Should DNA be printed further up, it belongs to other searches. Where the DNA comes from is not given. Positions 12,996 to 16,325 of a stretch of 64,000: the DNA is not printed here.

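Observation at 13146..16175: Single-chain tandem duplication of a PilB/GspE secretion ATPase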

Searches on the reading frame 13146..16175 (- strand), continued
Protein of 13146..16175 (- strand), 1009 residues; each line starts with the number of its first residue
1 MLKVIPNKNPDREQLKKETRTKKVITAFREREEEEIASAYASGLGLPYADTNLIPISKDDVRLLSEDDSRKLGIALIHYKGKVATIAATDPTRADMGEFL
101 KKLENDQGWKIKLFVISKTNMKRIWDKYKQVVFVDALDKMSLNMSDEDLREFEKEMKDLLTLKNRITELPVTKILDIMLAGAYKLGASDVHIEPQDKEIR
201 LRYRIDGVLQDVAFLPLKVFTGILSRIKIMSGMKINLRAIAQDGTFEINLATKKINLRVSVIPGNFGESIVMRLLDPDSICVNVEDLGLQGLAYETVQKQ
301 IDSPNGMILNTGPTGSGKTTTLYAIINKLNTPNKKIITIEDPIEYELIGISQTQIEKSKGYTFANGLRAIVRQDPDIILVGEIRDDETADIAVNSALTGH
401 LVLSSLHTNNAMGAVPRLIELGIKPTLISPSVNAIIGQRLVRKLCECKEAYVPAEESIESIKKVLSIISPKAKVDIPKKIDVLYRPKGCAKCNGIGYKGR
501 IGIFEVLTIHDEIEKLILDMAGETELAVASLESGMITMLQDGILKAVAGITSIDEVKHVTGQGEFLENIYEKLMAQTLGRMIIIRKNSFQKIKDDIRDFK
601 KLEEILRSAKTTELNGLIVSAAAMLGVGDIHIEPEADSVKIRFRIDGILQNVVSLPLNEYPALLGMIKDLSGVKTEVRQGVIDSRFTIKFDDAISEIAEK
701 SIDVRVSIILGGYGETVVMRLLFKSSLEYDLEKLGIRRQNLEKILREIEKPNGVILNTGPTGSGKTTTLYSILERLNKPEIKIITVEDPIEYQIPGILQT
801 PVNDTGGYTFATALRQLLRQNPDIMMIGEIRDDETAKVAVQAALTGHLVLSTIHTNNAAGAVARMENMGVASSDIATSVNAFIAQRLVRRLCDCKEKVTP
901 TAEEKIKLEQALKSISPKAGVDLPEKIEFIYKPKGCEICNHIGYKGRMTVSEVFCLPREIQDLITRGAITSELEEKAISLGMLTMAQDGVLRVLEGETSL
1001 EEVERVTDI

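Call 20: find_encoding_contigs(protein=P0003, flank=10000, max_places=3)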
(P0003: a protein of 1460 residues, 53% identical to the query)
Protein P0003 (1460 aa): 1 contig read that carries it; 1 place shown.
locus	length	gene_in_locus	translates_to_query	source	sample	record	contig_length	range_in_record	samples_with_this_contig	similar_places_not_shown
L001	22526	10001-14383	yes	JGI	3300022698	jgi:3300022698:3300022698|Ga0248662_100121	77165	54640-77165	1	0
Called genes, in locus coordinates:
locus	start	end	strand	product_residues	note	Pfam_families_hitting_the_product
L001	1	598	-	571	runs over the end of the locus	PF09972:DUF2207, PF20990:DUF2207_C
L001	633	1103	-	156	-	PF02681:DUF212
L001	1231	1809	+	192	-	PF04011:LemA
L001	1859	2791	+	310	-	PF01435:Peptidase_M48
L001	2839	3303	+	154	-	-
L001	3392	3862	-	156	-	-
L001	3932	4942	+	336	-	PF06068:TIP49 (faint), PF05496:RuvB_N, PF01078:Mg_chelatase (faint), PF13191:AAA_16 (faint), PF00004:AAA, PF07728:AAA_5, PF17864:AAA_lid_4, PF05491:WHD_RuvB, +1 more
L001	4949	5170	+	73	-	-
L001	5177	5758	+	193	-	PF03703:bPH_2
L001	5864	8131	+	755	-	PF00932:LTD, PF18911:PKD_4, PF00801:PKD, PF00932:LTD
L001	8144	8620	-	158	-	PF02367:TsaE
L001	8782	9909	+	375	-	PF01368:DHH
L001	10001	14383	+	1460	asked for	PF01935:DUF87 (faint), PF05157:MshEN (weak), PF03215:Rad17 (faint), PF14532:Sigma54_activ_2 (faint), PF16796:Microtub_bd (faint), PF00437:T2SSE, PF00004:AAA (faint), PF00437:T2SSE, +23 more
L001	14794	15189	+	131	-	PF09685:MamF_MmsF (weak)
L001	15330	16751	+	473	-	PF00224:PK, PF03328:HpcH_HpaI (weak), PF02887:PK_C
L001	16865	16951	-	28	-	-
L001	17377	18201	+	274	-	PF22660:RS_preATP-grasp-like, PF02222:ATP-grasp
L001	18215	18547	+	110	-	PF17769:PurK_C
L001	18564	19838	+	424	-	PF18920:DUF5671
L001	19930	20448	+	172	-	PF00565:SNase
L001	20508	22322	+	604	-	PF01807:Zn_ribbon_DnaG, PF08275:DNAG_N, PF01751:Toprim, PF13155:Toprim_2, PF13362:Toprim_3 (weak), PF13662:Toprim_4, PF10410:DnaB_bind (weak)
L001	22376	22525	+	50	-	?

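Call 26: search_solved_structures(query=window:13146-16175:-, max_evalue=1e-20)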
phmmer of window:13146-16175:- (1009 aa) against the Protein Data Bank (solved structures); distinct sequences matched with E-value up to 1e-20: 20.
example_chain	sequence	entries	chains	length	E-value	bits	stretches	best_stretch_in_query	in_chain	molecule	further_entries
5zfr_A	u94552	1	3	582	4.3e-107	362.6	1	42-560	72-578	Type IV pilus biogenesis ATPase PilB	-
6olj_C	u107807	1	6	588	1.9e-106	360.5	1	33-560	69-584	Type IV pilus biogenesis ATPase PilB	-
5tsg_B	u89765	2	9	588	3.5e-106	359.6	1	33-560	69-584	Type IV pilus biogenesis ATPase PilB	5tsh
3jc8_Ba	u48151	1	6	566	4.4e-103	349.3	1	9-560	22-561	Type IV-A pilus assembly ATPase PilB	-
4pht_A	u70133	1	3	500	1.2e-101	344.6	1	143-561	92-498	General secretory pathway protein E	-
4ksr_A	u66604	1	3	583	2e-100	340.5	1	166-565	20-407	Type II secretion system protein E, Hemolysin-coregulated protein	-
4kss_A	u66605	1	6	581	3.8e-100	339.6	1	166-562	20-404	Type II secretion system protein E, hemolysin-coregulated protein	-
1p9r_A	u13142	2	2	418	1.1e-99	338.1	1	160-557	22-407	General secretion pathway protein E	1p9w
6f8l_G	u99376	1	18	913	8.4e-95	321.9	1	30-557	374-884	Type IV pilus assembly protein PilF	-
5oiu_A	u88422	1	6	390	1.5e-92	314.4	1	172-557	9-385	Type IV pilus assembly protein PilF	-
6ejf_A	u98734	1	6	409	2.2e-92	313.9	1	178-557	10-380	Type IV pilus assembly protein PilF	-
5it5_F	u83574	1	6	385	2.4e-92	313.8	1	178-557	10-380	ATP binding motif-containing protein PilF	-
8dze_A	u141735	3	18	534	1.9e-32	115.5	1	168-559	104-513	BfpD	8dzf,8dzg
3jvu_A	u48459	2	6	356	1.6e-31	112.5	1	178-445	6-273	Twitching mobility protein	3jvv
5zfq_A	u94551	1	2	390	4.5e-31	111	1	272-434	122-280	Twitching motility pilus retraction protein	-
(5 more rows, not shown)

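Call 28: search_protein_representatives(protein=window:13146-16175:-)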
Query: 1009 residues. Proteins with E-value up to 0.001 (for the whole library): 56718; up to 1e-10: 35446; up to 1e-30: 15408. The best 150 are listed.
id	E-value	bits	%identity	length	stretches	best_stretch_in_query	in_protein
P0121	0.0e+00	1088.5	52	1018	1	18-1007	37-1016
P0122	0.0e+00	1067.3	50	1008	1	15-1008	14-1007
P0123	4.2e-280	948.4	47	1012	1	14-1006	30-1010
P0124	1.6e-258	877.0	64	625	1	121-744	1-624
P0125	4.8e-243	825.8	43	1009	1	29-1007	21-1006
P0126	1.5e-242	824.1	45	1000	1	10-1006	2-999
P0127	4.4e-235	799.4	41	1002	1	7-1007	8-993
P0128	6.6e-235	798.8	43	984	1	15-998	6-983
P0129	1.8e-234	797.4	43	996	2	27-587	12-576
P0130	4.8e-233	792.7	43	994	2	22-562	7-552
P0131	6.5e-230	782.3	41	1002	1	26-1007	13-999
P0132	4.4e-224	763.0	43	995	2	21-560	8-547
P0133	9.0e-221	752.1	40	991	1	25-1007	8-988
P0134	7.4e-207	706.0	40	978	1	28-996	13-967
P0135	1.4e-162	559.6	47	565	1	14-562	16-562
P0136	8.0e-157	540.5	38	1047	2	173-559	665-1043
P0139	6.7e-150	517.5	45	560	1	14-560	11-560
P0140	9.6e-150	517.0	46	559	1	18-561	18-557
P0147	1.7e-139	483.2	44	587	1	16-560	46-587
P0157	7.4e-134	464.4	48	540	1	542-1008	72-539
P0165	1.9e-131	456.4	43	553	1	15-561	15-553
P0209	1.7e-119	416.9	40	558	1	27-564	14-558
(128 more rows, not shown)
